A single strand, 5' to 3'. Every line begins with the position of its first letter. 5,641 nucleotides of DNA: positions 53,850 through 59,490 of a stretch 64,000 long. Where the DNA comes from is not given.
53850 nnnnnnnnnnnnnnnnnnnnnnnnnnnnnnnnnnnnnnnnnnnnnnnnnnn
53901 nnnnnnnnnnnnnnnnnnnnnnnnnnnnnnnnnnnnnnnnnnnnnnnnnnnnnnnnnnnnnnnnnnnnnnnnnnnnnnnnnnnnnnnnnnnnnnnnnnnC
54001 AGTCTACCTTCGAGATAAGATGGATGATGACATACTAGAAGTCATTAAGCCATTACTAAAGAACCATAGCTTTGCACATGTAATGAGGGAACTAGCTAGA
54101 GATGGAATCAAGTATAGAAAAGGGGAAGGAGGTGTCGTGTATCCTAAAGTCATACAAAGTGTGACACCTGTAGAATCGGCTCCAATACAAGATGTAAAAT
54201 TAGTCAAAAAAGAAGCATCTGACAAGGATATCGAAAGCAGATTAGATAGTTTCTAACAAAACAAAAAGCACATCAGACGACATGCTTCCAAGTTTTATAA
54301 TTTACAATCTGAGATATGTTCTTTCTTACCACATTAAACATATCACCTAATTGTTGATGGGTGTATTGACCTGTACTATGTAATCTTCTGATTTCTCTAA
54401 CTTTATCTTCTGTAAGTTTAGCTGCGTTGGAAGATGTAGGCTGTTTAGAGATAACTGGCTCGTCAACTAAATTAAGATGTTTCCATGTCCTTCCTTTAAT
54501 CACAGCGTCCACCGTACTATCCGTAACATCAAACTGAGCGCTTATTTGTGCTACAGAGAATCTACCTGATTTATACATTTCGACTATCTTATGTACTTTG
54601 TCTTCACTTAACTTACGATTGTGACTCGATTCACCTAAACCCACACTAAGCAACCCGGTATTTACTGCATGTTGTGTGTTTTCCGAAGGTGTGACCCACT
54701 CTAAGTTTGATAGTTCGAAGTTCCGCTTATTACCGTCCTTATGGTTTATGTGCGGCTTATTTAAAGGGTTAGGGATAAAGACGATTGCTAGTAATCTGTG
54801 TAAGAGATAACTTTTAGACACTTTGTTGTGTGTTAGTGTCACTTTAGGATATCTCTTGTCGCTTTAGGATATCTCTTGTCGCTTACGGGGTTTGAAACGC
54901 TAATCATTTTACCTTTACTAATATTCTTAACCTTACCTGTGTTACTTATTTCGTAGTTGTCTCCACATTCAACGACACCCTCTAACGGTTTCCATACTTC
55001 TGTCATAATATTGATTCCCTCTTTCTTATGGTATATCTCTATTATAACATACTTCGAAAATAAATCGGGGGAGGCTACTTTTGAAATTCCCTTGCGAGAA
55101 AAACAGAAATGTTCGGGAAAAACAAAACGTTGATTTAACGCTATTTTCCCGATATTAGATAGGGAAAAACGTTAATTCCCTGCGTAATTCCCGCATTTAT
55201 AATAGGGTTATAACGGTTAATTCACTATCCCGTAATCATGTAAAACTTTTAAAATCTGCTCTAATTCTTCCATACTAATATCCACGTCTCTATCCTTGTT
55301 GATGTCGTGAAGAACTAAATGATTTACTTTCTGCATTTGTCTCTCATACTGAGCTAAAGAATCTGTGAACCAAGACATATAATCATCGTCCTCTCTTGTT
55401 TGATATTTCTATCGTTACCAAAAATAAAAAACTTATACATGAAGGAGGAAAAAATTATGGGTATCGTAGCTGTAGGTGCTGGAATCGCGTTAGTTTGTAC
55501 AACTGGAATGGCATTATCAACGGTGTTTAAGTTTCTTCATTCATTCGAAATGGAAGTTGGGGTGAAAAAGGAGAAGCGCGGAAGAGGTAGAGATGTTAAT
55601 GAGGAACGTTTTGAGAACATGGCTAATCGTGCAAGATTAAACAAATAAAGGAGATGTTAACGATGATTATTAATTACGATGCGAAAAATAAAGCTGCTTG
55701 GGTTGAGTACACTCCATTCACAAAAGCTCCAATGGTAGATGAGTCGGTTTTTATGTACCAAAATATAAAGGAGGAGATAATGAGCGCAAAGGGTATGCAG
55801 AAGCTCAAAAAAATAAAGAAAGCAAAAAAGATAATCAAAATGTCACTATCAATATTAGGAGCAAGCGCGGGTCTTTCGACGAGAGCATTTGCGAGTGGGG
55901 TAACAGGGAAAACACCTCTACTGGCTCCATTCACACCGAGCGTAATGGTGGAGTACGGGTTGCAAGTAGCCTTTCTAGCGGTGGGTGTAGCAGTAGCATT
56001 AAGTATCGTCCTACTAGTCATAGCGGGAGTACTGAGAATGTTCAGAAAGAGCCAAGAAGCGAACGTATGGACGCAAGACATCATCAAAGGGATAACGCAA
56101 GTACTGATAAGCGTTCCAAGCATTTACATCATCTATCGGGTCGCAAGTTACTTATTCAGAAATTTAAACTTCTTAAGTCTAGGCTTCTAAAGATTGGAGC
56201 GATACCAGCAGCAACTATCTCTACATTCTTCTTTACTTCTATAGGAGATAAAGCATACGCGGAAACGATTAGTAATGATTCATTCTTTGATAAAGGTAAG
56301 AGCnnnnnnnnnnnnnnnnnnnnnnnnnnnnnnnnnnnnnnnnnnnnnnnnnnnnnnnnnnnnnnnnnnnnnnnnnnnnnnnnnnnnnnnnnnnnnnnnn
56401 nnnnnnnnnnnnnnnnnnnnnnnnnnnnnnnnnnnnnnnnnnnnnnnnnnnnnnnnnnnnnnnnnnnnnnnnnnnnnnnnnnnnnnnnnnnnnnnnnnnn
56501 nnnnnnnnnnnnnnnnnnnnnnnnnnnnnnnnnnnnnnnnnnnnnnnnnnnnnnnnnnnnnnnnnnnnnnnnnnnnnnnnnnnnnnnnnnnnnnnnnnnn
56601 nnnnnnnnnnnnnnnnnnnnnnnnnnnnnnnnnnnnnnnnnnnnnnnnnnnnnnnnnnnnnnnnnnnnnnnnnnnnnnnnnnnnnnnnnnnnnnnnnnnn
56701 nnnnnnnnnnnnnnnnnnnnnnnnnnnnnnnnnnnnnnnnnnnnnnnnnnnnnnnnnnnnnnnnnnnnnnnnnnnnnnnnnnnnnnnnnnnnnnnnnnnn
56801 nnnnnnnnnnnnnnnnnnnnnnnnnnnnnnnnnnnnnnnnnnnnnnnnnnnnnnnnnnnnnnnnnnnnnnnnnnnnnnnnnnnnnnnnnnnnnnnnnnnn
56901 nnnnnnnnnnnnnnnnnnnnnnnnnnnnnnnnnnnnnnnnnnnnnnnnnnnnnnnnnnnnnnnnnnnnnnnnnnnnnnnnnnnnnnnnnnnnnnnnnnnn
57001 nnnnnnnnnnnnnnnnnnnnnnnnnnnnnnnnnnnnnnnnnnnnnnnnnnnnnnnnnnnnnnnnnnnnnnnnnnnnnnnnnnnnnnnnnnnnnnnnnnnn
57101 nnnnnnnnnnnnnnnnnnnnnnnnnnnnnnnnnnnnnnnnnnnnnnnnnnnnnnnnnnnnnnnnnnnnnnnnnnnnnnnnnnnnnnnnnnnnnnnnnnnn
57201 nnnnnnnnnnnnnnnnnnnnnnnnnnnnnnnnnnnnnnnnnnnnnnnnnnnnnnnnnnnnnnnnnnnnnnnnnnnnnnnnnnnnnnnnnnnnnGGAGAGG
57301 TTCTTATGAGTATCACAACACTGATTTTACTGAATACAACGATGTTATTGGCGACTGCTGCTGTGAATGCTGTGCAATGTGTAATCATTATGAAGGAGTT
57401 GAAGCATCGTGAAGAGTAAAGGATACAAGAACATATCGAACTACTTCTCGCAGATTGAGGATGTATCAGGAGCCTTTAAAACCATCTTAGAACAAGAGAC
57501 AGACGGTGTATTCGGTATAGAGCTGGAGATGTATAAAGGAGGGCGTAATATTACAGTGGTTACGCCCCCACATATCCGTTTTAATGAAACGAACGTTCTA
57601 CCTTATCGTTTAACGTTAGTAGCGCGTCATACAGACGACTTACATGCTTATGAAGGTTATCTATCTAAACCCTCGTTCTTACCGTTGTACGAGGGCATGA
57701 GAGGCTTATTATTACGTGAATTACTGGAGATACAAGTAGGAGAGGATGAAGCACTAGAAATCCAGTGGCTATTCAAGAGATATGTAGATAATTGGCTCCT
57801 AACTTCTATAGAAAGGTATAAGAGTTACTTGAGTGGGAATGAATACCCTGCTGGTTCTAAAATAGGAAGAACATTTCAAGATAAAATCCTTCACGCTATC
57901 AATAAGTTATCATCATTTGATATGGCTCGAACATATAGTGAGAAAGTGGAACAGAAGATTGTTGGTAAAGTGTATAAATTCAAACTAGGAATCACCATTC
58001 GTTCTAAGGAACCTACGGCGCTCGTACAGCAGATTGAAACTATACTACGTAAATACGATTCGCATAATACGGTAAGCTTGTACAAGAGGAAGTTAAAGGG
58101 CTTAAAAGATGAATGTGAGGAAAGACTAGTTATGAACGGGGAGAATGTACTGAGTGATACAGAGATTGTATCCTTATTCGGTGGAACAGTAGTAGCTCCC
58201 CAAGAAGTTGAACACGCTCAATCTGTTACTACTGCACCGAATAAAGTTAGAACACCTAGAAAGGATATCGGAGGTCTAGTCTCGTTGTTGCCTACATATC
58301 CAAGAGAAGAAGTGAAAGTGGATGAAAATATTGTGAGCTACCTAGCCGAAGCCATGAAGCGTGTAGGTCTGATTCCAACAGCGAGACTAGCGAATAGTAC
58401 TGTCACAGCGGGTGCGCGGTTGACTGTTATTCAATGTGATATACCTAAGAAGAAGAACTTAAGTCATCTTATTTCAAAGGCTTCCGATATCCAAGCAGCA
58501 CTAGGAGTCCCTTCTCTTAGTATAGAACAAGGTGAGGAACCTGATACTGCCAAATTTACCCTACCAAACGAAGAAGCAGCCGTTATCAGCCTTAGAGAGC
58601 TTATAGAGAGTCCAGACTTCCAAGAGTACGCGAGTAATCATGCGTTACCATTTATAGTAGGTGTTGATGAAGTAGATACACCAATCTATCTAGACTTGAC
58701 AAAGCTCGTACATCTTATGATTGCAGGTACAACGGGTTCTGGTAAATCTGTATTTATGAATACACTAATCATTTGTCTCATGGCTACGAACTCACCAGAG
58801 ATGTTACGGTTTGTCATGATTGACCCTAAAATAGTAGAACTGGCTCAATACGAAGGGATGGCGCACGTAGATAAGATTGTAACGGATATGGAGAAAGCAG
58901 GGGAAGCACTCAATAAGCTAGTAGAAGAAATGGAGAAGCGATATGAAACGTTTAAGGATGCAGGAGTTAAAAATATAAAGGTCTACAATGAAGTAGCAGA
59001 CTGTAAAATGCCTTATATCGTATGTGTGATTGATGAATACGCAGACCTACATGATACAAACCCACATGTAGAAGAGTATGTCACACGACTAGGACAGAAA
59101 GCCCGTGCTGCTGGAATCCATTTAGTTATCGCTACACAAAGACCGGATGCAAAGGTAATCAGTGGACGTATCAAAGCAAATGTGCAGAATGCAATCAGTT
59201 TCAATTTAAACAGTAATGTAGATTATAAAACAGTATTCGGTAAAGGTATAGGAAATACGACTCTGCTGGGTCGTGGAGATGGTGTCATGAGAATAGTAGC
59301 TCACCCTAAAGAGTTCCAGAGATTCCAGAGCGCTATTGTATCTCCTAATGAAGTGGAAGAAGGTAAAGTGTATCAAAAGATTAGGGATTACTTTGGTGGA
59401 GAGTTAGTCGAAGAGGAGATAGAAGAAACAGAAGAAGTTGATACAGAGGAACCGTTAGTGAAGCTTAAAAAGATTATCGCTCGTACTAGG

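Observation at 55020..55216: Repeat-dense non-coding locus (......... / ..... motifs, direct and inverted) between the inverted island and the membrane/FtsK operon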

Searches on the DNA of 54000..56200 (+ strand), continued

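Call 24: get_annotated_region(hit=H65, flank=3000)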
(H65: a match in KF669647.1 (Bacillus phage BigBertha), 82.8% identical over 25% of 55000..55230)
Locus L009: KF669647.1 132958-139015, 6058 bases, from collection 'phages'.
description: Bacillus phage BigBertha, complete genome.
organism: Bacillus phage BigBertha (NCBI taxid 1406781)
taxonomy: Viruses; Duplodnaviria; Heunggongvirae; Uroviricota; Caudoviricetes; Herelleviridae; Bastillevirinae; Bequatrovirus; Bequatrovirus bigbertha
host: Bacillus thuringiensis subsp. Kurstaki; source: -; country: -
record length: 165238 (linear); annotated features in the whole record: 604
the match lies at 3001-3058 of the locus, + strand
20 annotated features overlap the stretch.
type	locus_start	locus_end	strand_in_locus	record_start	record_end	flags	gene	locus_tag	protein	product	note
CDS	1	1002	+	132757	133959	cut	-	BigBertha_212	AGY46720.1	hypothetical protein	-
regulatory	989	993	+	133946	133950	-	-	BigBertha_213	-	ribosome_binding_site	-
CDS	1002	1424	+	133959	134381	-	-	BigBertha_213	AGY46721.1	hypothetical protein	-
regulatory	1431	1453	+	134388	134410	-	-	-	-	terminator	-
regulatory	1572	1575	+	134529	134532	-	-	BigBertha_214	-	ribosome_binding_site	-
CDS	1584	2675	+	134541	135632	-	-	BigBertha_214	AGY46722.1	plasmid segregation protein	ParM-like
regulatory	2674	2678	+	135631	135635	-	-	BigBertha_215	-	ribosome_binding_site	-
CDS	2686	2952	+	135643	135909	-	-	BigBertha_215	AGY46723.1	hypothetical protein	-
CDS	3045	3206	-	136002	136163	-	-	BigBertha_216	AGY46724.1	hypothetical protein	-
regulatory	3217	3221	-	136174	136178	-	-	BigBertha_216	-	ribosome_binding_site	-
regulatory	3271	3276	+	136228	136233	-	-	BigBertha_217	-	ribosome_binding_site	-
CDS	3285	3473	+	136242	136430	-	-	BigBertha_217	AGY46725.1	hypothetical protein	-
regulatory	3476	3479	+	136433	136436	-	-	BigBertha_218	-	ribosome_binding_site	-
CDS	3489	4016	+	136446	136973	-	-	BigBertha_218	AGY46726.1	hypothetical protein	-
regulatory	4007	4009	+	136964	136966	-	-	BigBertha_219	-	ribosome_binding_site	-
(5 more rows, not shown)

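Call 25: get_annotated_region(hit=H70, flank=3000)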
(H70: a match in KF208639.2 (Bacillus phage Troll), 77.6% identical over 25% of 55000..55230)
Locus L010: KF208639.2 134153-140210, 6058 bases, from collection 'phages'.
description: Bacillus phage Troll, complete genome.
organism: Bacillus phage Troll (NCBI taxid 1382932)
taxonomy: Viruses; Duplodnaviria; Heunggongvirae; Uroviricota; Caudoviricetes; Herelleviridae; Bastillevirinae; Bequatrovirus; Bequatrovirus troll
host: Bacilluls thuringiensis kurstaki; source: soil; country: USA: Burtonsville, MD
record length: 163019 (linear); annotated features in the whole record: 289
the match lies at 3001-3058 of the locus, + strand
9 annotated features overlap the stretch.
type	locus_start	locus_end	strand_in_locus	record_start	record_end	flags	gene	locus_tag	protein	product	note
CDS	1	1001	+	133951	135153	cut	218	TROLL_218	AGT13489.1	hypothetical protein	-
CDS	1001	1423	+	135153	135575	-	219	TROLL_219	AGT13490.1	hypothetical protein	-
CDS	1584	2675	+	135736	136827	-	220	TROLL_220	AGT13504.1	ParM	-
CDS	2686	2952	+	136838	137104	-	221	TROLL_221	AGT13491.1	hypothetical protein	-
CDS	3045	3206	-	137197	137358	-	222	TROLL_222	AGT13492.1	hypothetical protein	-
CDS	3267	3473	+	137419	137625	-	223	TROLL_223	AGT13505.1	hypothetical protein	-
CDS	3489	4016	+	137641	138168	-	224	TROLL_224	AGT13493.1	hypothetical protein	-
CDS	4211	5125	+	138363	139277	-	225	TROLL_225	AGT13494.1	hypothetical protein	-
CDS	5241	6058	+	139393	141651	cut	226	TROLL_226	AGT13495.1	FtsK/SpoIIIE-like protein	-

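Call 26: get_annotated_region(hit=H53, flank=3000)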
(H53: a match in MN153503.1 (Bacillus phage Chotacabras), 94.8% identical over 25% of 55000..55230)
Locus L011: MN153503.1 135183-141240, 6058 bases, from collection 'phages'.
description: Bacillus phage Chotacabras, complete genome.
organism: Bacillus phage Chotacabras (NCBI taxid 2601669)
taxonomy: Viruses; Duplodnaviria; Heunggongvirae; Uroviricota; Caudoviricetes; Herelleviridae; Bastillevirinae; Bequatrovirus
host: Bacillus thuringiensis subsp. kurstaki ATCC 33679; source: soil; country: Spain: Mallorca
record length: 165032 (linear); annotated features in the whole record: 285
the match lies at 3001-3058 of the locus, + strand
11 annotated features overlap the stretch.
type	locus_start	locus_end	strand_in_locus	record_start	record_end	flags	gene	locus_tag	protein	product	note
CDS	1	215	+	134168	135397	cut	214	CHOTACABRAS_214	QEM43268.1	hypothetical protein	-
CDS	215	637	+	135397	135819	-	215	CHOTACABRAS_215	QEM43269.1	hypothetical protein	-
CDS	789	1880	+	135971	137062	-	216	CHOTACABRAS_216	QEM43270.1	ParM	-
CDS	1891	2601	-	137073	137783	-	217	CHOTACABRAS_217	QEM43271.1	HNH endonuclease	-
CDS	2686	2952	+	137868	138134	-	218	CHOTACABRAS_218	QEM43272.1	helix-turn-helix DNA binding domain protein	-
CDS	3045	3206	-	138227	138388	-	219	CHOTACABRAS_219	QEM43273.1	hypothetical protein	-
CDS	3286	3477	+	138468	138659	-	220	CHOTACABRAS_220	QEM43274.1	hypothetical protein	-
CDS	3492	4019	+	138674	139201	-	221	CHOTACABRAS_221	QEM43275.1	membrane protein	-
CDS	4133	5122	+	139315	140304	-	222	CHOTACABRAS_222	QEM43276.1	membrane protein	-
CDS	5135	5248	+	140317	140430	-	223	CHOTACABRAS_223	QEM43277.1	hypothetical protein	-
CDS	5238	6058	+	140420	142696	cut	224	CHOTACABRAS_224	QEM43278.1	FtsK-like DNA translocase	-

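Call 27: get_annotated_region(hit=H40, flank=3000)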
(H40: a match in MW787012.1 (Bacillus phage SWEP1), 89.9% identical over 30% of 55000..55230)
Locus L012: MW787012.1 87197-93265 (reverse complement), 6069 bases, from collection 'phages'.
description: Bacillus phage SWEP1, complete genome.
organism: Bacillus phage SWEP1 (NCBI taxid 2834254)
taxonomy: Viruses; Duplodnaviria; Heunggongvirae; Uroviricota; Caudoviricetes; Herelleviridae; Bastillevirinae; Bequatrovirus
host: Bacillus cereus LB2; source: -; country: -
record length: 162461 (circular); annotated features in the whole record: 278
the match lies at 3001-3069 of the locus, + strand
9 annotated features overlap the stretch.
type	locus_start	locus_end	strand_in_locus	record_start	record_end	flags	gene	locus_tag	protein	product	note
CDS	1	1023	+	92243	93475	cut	-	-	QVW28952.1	flap endonuclease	-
CDS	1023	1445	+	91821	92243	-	-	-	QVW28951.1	phosphate starvation protein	-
CDS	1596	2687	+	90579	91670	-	-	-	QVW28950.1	HNH homing endonuclease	-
CDS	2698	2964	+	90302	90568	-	-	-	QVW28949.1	hypothetical protein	-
CDS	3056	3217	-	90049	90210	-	-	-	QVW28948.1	hypothetical protein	-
CDS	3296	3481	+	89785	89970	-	-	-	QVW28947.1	hypothetical protein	-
CDS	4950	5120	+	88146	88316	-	-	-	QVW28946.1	hypothetical protein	-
CDS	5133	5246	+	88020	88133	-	-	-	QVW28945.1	hypothetical protein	-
CDS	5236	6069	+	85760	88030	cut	-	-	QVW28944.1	membrane protein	-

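Call 28: get_annotated_region(hit=H60, flank=3000)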
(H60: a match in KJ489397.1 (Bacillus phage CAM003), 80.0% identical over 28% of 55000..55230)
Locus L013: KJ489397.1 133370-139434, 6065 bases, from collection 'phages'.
description: Bacillus phage CAM003, complete genome.
organism: Bacillus phage CAM003 (NCBI taxid 1486657)
taxonomy: Viruses; Duplodnaviria; Heunggongvirae; Uroviricota; Caudoviricetes; Herelleviridae; Bastillevirinae; Bastillevirus; Bastillevirus CAM003
host: Bacillus thuringiensis; source: -; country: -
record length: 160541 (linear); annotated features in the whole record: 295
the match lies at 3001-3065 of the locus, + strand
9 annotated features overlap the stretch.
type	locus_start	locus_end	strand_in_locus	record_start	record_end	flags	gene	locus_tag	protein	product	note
CDS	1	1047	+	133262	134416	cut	-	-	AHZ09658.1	hypothetical protein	gp229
CDS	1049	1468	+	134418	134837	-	-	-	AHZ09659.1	hypothetical protein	gp230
CDS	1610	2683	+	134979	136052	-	-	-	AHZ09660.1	hypothetical protein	gp231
CDS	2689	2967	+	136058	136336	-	-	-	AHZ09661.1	hypothetical protein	gp232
CDS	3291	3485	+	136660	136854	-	-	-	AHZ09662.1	hypothetical protein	gp233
CDS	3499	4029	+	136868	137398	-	-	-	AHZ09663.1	hypothetical protein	gp234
CDS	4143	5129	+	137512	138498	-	-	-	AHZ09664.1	hypothetical protein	gp235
CDS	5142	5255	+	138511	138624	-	-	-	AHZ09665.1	hypothetical protein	gp236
CDS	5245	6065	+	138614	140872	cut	-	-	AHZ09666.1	DNA translocase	gp237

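Call 58: search_rna_families(source=window, start=54000, end=55700, threshold=evalue, max_evalue=1)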
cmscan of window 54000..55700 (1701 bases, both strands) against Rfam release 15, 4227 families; matches with E-value up to 1: 1.
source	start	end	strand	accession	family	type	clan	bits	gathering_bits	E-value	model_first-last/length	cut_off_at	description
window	54368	54420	-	RF01998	group-II-D1D4-1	Intron;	CL00102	20.2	35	0.71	1-84/84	no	Group II catalytic intron D1-D4-1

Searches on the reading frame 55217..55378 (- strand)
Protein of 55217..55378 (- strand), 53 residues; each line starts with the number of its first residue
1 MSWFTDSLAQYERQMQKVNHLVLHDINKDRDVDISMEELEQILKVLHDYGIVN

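Call 17: search_protein_families(library=pfam, proteins=[window:55217-55378:-], max_evalue=0.1)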
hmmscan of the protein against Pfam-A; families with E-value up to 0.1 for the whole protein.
window:55217-55378:- (53 aa): 2 families
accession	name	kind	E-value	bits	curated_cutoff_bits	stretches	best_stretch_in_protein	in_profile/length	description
PF18506.7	RelB-like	-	0.038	14.2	27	1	20-51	5-36/62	RelB Antitoxin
PF19110.5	DUF5797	-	0.046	13.9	25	1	6-53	94-140/163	Family of unknown function (DUF5797)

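Call 65: search_protein_families(library=phrogs, proteins=[window:55217-55378:-], max_evalue=0.01)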
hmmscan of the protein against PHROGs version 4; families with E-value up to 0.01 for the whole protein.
window:55217-55378:- (53 aa): 1 family
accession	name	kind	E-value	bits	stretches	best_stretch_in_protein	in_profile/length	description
phrog_5065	-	unknown function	2.8e-34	117.9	1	1-53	1-53/53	-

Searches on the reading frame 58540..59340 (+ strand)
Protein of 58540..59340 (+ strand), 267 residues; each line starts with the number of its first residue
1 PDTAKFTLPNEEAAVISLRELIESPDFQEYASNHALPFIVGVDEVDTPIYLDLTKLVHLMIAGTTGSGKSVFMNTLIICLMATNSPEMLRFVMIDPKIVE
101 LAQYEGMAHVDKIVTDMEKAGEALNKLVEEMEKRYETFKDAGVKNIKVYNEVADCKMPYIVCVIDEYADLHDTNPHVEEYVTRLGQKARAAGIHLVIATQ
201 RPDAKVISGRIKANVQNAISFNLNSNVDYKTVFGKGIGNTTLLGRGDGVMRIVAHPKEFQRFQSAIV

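Call 115: search_dna_similar(query=window:58540-59340:+, collection=phages, mode=protein, max_rows=40, rows=spread, max_evalue=0.001)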
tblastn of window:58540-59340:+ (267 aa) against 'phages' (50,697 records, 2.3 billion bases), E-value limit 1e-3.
Records with a match: 348; places in all: 355; records where one place covers at least 80% of the query: 263.
Best place of each record, by identity: >=99% 4; 95-99% 20; 90-95% 6; 60-80% 121; <60% 197.
By first word of the organism name: Bacillus 207; Mycobacterium 54; Bacteriophage 33; Listeria 10; Staphylococcus 8; Enterococcus 6; Ralstonia 5; Streptomyces 4; Ruminococcus 3; Geobacillus 3; and 10 more.
By host as written in the record: - 46; Mycobacterium smegmatis mc2 155 43; Bacillus subtilis 28; Bacillus cereus 25; Bacillus megaterium 9; Listeria monocytogenes 9; Bacillus thuringiensis subsp. kurstaki 8; Bacillus subtilis BEST7003 8; and 94 more.
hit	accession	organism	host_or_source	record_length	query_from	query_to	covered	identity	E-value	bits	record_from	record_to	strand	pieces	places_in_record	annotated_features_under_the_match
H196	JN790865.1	Bacillus phage B4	Bacillus cereus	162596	1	267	100%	99.6%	3e-180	555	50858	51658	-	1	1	cell division FtsK/SpoIIIE-like protein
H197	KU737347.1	Bacillus phage Phrodo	Bacillus thuringiensis subsp. kurstaki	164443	1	267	100%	96.3%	5e-175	540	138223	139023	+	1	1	Ftsk/SpoIIIE protein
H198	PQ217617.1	Bacillus phage Atlee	Bacillus thuringiensis subspecies ...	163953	1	267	100%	96.3%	1e-174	539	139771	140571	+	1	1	FtsK-like DNA translocase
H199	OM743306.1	Bacillus phage vB_BcgM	Bacillus mycoides MC118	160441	1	267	100%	93.6%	1e-171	530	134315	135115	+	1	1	sftA: FtsK/SpollIE-like protein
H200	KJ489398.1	Bacillus phage Evoli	-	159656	1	267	100%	75.7%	4e-135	426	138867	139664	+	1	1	hypothetical protein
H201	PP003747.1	Bacillus phage Z3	Bacillus cereus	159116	2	267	100%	71.4%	3e-128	406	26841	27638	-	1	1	putative FtsK/SpoIIIE-family protein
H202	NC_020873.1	Bacillus phage vB_BceM_Bc431v3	Bacillus cereus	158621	2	267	100%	71.1%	6e-127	402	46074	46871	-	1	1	orf098: FtsK/SpoIIIE-like protein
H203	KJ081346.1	Bacillus phage BCP8-2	Bacillus cereus JCM 2152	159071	2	267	100%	69.9%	1e-126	401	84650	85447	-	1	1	putative FtsK_SpoIIIE-family protein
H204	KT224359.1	Bacillus phage TsarBomba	Bacillus thuringiensis subsp. kurstaki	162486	1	267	100%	69.3%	4e-128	405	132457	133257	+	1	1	FtsK/SpoIIIE-like protein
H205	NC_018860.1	Bacillus phage BCP78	Bacillus cereus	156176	1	267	100%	68.2%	7e-123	390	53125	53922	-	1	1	FtsK/SpoIIIE-like protein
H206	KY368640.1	Bacillus phage vB_BsuM-Goe3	Bacillus subtilis Goe3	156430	1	267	100%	66.7%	7e-114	365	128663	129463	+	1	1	FtsK/SpoIIIE protein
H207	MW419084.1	Bacillus phage 000TH008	Bacillus subtilis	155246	2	267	100%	66.9%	6e-118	377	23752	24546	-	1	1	72: FtsK-like DNA translocase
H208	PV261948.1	Bacillus phage vB_BliM_Yucatan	Bacillus licheniformis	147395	2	267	100%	66.5%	3e-117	375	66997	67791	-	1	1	FtsK/SpoIIIE-like protein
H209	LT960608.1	Bacillus phage SBSphiJ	Bacillus subtilis BEST7003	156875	2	267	100%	66.5%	4e-112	360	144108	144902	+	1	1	record has no annotation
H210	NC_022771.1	Bacillus phage Grass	Bacillus subtilis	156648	2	267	100%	66.2%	4e-112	360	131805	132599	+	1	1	FtsK/SpoIIIE-like protein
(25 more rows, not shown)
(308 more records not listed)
